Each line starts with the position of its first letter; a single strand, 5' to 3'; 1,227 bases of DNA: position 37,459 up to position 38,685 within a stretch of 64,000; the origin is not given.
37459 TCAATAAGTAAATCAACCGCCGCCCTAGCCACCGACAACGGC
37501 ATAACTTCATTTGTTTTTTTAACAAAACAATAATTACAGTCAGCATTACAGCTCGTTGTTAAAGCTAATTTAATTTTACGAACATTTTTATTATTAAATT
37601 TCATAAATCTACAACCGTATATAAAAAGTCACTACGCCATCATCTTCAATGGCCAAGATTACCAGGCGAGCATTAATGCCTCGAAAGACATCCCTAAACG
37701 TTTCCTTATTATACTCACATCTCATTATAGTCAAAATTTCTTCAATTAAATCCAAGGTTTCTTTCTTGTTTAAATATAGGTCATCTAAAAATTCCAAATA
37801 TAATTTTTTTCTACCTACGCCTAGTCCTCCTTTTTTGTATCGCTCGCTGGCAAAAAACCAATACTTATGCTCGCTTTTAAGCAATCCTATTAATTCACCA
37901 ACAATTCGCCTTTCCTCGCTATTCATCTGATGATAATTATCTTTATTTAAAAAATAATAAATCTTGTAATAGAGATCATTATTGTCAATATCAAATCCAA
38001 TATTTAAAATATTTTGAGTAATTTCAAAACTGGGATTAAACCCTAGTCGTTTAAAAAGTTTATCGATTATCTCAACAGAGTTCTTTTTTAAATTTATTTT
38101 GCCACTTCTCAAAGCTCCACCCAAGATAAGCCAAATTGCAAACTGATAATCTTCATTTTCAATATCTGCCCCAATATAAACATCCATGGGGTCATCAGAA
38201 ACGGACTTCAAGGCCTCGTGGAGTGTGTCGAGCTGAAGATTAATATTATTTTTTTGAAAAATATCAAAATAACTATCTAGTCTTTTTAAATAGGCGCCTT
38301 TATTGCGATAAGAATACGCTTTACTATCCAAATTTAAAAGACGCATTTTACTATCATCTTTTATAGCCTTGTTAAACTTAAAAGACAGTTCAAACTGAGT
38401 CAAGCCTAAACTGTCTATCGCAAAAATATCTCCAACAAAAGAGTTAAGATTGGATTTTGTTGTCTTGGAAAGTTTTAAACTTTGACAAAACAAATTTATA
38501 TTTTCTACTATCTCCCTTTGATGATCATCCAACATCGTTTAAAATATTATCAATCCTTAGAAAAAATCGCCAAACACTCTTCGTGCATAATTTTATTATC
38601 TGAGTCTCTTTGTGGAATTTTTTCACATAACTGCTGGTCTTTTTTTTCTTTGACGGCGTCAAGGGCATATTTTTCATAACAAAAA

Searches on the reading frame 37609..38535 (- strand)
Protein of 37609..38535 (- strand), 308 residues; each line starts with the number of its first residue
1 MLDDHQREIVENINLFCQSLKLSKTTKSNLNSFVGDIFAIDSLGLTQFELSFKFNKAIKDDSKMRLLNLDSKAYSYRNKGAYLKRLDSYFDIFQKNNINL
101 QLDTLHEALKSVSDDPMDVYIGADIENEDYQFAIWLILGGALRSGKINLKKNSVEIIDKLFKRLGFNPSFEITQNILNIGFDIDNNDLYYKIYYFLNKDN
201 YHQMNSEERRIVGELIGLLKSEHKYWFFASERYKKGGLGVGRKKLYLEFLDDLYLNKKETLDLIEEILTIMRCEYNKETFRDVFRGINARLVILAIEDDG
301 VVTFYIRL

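Call 23: search_protein_families(library=pfam, proteins=[window:37609-38535:-], max_evalue=0.01)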
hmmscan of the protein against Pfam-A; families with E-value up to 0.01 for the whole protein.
window:37609-38535:- (308 aa): 0 families

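Call 24: search_protein_families(library=ncbifam, proteins=[window:37609-38535:-], max_evalue=0.001)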
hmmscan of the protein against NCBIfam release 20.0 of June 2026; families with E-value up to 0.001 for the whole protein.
window:37609-38535:- (308 aa): 0 families

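Call 48: find_homologous_proteins(query=window:37609-38535:-, max_evalue=0.001)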
Query window:37609-38535:- (308 aa): 17 proteins with E <= 0.001 among 2334 candidates.
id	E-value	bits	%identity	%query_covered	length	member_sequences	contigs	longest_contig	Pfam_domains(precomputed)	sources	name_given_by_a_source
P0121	1.3e-197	673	100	100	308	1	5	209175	-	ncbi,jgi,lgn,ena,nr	ncbi:hypothetical protein L6270_00255 [Candidatus Parcubacteria bacterium]|nr:hypothetical protein [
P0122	1.6e-154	532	79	100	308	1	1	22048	-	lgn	-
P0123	1.0e-149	516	77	100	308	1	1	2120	-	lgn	-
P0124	2.9e-84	301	47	97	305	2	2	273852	-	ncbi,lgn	-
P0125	9.6e-82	293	50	99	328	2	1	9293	-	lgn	-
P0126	4.5e-78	281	45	100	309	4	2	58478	-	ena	-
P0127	1.0e-75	273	47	88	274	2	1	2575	-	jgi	jgi:hypothetical protein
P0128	1.0e-74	270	45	100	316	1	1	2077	-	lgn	-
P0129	2.0e-71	259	42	100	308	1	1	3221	-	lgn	-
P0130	1.4e-68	250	43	100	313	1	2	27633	-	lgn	-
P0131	2.4e-67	246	41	98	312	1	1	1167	-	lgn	-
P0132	4.7e-67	245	43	98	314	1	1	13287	-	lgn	-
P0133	9.6e-67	244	42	100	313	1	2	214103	-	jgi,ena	-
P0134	1.1e-61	227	40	99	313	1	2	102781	-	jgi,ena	-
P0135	2.2e-57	213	39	95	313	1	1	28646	-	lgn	-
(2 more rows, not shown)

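Call 49: find_encoding_contigs(protein=P0133, flank=10000, max_places=1)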
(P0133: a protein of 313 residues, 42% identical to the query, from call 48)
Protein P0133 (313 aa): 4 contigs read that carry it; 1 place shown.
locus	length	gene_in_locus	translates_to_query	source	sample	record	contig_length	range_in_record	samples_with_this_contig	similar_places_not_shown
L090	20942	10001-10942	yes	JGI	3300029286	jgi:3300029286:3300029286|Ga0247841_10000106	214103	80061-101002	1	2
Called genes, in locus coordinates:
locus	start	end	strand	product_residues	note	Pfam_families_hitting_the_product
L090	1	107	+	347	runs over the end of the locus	PF00154:RecA_N, PF08423:Rad51, PF06745:ATPase (faint), PF27531:MT3502_N (weak), PF01637:ATPase_2 (weak), PF02283:CobU (weak), PF21096:RecA_C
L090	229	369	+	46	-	-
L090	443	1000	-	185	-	PF08207:EFP_N, PF01132:EFP, PF09285:Elong-fact-P_C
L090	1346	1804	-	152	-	PF00436:SSB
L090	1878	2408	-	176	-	PF01250:Ribosomal_S6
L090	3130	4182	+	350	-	-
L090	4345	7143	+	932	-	PF00005:ABC_tran (faint), PF02463:SMC_N (faint), PF03193:RsgA_GTPase (faint), PF13191:AAA_16 (faint), PF13555:AAA_29 (faint), PF20703:nSTAND1 (faint), PF17760:UvrA_inter, PF17755:UvrA_DNA-bind, +2 more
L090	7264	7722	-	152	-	-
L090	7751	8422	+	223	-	PF00590:TP_methylase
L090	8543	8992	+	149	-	PF27806:HxsD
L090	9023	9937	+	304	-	-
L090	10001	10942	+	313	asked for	-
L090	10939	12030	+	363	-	PF13353:Fer4_12 (weak), PF04055:Radical_SAM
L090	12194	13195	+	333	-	PF04055:Radical_SAM (weak)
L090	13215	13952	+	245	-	PF01902:Diphthami_syn_2_N, PF28410:Diphthami_syn_2_C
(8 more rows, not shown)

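Call 50: find_encoding_contigs(protein=P0134, flank=10000, max_places=1)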
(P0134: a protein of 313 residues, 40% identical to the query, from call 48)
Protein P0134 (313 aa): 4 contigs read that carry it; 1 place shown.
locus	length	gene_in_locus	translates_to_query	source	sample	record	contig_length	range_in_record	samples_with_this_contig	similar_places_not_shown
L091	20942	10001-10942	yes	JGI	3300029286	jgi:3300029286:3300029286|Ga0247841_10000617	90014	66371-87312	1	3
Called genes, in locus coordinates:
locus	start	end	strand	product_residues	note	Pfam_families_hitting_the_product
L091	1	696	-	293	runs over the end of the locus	PF05822:UMPH-1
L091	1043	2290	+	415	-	PF00464:SHMT, PF00155:Aminotran_1_2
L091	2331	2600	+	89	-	-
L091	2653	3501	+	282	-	PF00763:THF_DHG_CYH, PF02882:THF_DHG_CYH_C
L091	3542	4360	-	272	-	PF01180:DHO_dh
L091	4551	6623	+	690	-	PF04851:ResIII (weak), PF00270:DEAD, PF00271:Helicase_C, PF16124:RecQ_Zn_bind, PF14493:HTH_40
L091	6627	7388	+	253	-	PF03291:mRNA_G-N7_MeTrfase (weak), PF08003:Methyltransf_9, PF13489:Methyltransf_23, PF07021:MetW (weak), PF13847:Methyltransf_31, PF08241:Methyltransf_11, PF08242:Methyltransf_12, PF13649:Methyltransf_25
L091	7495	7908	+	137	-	-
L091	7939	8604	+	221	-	PF13884:Peptidase_S74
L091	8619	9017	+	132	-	PF27806:HxsD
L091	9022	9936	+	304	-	-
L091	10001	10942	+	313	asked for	-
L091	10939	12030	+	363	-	PF13353:Fer4_12 (weak), PF04055:Radical_SAM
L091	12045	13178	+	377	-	PF04055:Radical_SAM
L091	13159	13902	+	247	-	PF01902:Diphthami_syn_2_N, PF28410:Diphthami_syn_2_C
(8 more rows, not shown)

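Call 51: find_encoding_contigs(protein=P0126, flank=10000, max_places=1)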
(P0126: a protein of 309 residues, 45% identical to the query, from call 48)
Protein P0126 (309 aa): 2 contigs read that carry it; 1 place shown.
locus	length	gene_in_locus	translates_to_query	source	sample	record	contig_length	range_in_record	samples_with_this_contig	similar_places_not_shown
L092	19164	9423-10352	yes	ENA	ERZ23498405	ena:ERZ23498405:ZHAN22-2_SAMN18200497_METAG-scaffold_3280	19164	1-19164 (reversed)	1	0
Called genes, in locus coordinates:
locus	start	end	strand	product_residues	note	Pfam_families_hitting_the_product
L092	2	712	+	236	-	?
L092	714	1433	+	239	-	-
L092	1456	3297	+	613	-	PF02517:Rce1-like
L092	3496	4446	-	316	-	-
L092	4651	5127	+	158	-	PF27806:HxsD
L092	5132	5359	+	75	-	-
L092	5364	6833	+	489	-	PF04055:Radical_SAM, PF13353:Fer4_12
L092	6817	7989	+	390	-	PF04055:Radical_SAM, PF13353:Fer4_12 (weak)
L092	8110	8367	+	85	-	-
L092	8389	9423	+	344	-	-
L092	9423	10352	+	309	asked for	-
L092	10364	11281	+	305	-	PF19156:DUF5838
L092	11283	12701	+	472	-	PF02310:B12-binding, PF04055:Radical_SAM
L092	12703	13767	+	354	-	PF04055:Radical_SAM, PF13353:Fer4_12 (weak)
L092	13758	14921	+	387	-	PF04055:Radical_SAM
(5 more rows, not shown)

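Call 77: search_protein_families(library=padloc, proteins=[window:37609-38535:-], max_evalue=0.001)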
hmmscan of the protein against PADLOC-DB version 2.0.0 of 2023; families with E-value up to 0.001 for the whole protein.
window:37609-38535:- (308 aa): 0 families

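Call 83: predict_structure(alignment_id=A2)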
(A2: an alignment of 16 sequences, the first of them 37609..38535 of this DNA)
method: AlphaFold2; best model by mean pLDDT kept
length: 308 residues; sequences in the alignment: 16
mean_pLDDT: 91.4   pTM: 0.88
mean pLDDT of the five models: 91.4, 90.2, 89.7, 89.2, 88.2
residues with pLDDT >= 90: 210; 70-90: 94; 50-70: 4; < 50: 0
segments of 3 or more residues with pLDDT < 50: none
pLDDT, mean of each block of 10 residues (from residue 1): 86 89 95 94 89 92 91 79 95 93 96 92 95 94 87 92 91 88 94 90 89 95 91 88 93 93 96 92 88 92 95
secondary structure, 60 per line:
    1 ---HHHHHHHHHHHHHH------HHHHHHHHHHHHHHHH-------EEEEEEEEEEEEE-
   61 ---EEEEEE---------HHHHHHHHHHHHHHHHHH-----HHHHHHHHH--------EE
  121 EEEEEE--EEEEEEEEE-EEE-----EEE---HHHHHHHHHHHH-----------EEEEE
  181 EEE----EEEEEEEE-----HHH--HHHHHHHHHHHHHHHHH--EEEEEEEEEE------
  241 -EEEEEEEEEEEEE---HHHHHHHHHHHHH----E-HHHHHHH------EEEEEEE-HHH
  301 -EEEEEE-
elements in order: H4-17 H24-39 E47-59 E64-69 H79-96 H102-110 E119-126 E129-137 E139-141 E147-149 H153-164 E176-183 E188-195 H206-222 E225-234 E242-254 H258-270 H277-283 E290-296 E302-307

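Call 85: fold_search(model_id=the predicted structure, library=pdb)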
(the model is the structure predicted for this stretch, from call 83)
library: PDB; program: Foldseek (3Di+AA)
matches with E <= 10: 316; with E <= 0.001: 43
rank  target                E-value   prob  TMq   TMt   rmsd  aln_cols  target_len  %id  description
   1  4yl7                  1.0e-06  1.00  0.60  0.52   6.3       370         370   11  Crystal structure of the indole prenyltransferase MpnD from Marinactinospora thermotolerans (released 2016-03-16)
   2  5tu6_A                2.0e-06  1.00  0.57  0.59   6.1       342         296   12  PagF prenyltransferase with cyclic[INPYLYP] and DMSPP (released 2016-11-30)
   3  5kcy_B                2.1e-06  1.00  0.58  0.49   7.9       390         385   15  Crystal structure of the aromatic prenyltransferase AtaPT from Aspergillus terreus A8-4 in complex with geranyl S-thio (released 2016-12-21)
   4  5kcy_A                2.8e-06  1.00  0.55  0.46   8.0       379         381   15  Crystal structure of the aromatic prenyltransferase AtaPT from Aspergillus terreus A8-4 in complex with geranyl S-thio (released 2016-12-21)
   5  6pgn                  3.1e-06  1.00  0.58  0.60   5.9       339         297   13  PagF single mutant with GPP (released 2019-07-24)
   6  5kd6_B                4.2e-06  1.00  0.54  0.44   8.5       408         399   15  Crystal structure of the aromatic prenyltransferase AtaPT from Aspergillus terreus A8-4 in complex with dimethylallyl  (released 2016-12-21)
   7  4yla                  5.9e-06  1.00  0.62  0.53   6.6       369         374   11  Crystal structure of the indole prenyltransferase MpnD complexed with indolactam V and DMSPP (released 2016-03-16)
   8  5kcg_B                8.2e-06  1.00  0.56  0.45   8.3       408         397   14  Crystal structure of the aromatic prenyltransferase AtaPT (apo state) from Aspergillus terreus A8-4 (released 2016-12-21)
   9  5kd0_B                1.5e-05  1.00  0.55  0.45   8.3       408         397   13  Crystal structure of the aromatic prenyltransferase AtaPT(E91A) mutant from Aspergillus terreus A8-4 in complex with g (released 2016-12-21)
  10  5kd0_A                1.7e-05  1.00  0.55  0.45   8.3       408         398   12  Crystal structure of the aromatic prenyltransferase AtaPT(E91A) mutant from Aspergillus terreus A8-4 in complex with g (released 2016-12-21)
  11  4bg2_A                2.3e-05  1.00  0.63  0.65   4.8       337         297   11  X-ray Crystal Structure of PatF from Prochloron didemni (released 2013-04-03)
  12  9lwv_C                2.3e-05  1.00  0.52  0.57   5.6       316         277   13  Arginine bis-prenyltransferase DciF (released 2026-02-18)
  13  9lwv_A                2.6e-05  1.00  0.51  0.55   5.8       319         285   13  Arginine bis-prenyltransferase DciF (released 2026-02-18)
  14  8day_C                2.7e-05  1.00  0.57  0.50   8.1       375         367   11  Crystal Structure of DMATS1 prenyltransferase in complex with L-Tyr and DMSPP (released 2022-09-28)
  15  4bg2_B                2.9e-05  1.00  0.64  0.65   4.6       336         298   11  X-ray Crystal Structure of PatF from Prochloron didemni (released 2013-04-03)
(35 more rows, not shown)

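Call 97: find_encoding_contigs(protein=P0130, flank=10000, max_places=1)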
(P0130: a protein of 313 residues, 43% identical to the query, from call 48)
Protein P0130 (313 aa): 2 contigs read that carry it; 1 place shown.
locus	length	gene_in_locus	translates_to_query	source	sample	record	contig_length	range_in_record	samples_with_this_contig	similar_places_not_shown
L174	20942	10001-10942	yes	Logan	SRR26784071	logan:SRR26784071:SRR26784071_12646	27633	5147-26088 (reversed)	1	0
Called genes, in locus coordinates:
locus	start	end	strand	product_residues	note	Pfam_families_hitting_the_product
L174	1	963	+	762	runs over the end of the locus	PF04932:Wzy_C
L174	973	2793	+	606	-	PF04932:Wzy_C, PF00515:TPR_1 (faint), PF07719:TPR_2 (faint), PF13181:TPR_8 (faint), PF13424:TPR_12 (faint)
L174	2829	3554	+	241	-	PF00535:Glycos_transf_2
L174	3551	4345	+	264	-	PF06750:A24_N_bact, PF01478:Peptidase_A24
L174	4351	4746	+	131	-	-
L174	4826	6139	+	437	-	PF13884:Peptidase_S74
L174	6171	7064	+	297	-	PF04055:Radical_SAM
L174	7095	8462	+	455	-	PF04055:Radical_SAM, PF13353:Fer4_12 (weak)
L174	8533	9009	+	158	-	PF27806:HxsD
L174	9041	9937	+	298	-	-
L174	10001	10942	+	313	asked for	-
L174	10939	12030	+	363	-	PF13353:Fer4_12, PF04055:Radical_SAM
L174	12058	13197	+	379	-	PF04055:Radical_SAM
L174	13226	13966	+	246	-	PF01902:Diphthami_syn_2_N, PF28410:Diphthami_syn_2_C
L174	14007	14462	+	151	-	PF27806:HxsD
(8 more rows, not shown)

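Call 98: find_encoding_contigs(protein=P0135, flank=10000, max_places=1)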
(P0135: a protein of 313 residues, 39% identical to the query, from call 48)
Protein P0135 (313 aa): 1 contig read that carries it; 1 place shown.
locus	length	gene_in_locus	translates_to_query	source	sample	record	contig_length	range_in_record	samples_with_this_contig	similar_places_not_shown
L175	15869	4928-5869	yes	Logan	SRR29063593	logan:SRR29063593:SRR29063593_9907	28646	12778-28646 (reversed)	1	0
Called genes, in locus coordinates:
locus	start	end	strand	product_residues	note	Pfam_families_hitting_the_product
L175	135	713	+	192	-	PF27806:HxsD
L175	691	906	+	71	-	-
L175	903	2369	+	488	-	PF13353:Fer4_12, PF04055:Radical_SAM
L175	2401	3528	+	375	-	PF13353:Fer4_12 (weak), PF04055:Radical_SAM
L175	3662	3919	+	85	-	-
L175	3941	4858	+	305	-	-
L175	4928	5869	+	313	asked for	-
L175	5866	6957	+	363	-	PF13353:Fer4_12, PF04055:Radical_SAM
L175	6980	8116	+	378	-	PF04055:Radical_SAM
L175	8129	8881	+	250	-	PF01902:Diphthami_syn_2_N, PF28410:Diphthami_syn_2_C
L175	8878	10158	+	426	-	PF02624:YcaO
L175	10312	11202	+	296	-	PF04055:Radical_SAM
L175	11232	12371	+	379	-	PF04055:Radical_SAM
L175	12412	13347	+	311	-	PF04055:Radical_SAM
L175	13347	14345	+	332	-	PF01478:Peptidase_A24 (weak)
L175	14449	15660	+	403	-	-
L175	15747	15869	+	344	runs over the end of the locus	-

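Call 102: search_protein_families(library=ncbifam, proteins=[L175:8878-10158:+], max_evalue=0.001)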
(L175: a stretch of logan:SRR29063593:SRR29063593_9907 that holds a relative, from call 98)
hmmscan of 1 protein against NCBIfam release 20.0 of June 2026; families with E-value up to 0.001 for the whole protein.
L175:8878-10158:+ (426 aa): 5 families
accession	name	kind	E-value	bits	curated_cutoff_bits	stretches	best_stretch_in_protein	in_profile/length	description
TIGR03266.1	methan_mark_1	equivalog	5.7e-59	200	365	1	17-388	2-362/376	YcaO-related McrA-glycine thioamidation protein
TIGR00702.1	TIGR00702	domain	1.1e-45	156.4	75.65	1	43-388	21-364/377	YcaO-type kinase domain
TIGR03604.1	TOMM_cyclo_SagD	subfamily_domain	7.8e-40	136.9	219.25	1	75-394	1-342/377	thiazole/oxazole-forming peptide maturase, SagD family component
NF040716.1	YcaO_for_S12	equivalog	1.3e-16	60.2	700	1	162-387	162-386/571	30S ribosomal protein S12 methylthiotransferase accessory factor YcaO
TIGR03549.1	TIGR03549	equivalog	5.8e-12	44.7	900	1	75-302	205-445/723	OsmC domain/YcaO domain-containing protein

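Call 103: search_solved_structures(query=L175:8878-10158:+, max_evalue=0.001)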
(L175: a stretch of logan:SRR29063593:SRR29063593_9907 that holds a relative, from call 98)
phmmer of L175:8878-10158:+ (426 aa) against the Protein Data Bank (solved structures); distinct sequences matched with E-value up to 0.001: 6.
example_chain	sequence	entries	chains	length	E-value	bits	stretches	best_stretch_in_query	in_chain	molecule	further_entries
6pe3_A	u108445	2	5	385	9.9e-32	113.6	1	12-387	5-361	Uncharacterized protein MJ1094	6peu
6ci7_A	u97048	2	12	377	7.2e-12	48.2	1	145-388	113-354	YcaO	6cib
7u58_A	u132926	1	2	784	2e-11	46.8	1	138-385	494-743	MusD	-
4bs9_A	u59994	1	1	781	2.1e-11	46.7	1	137-389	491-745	TRUD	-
4v1t_A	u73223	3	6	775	3.2e-11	46.1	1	74-389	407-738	LYND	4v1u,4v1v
4q84_A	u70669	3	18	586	6.6e-07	31.9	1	163-298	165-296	Ribosomal protein S12 methylthiotransferase accessory factor YcaO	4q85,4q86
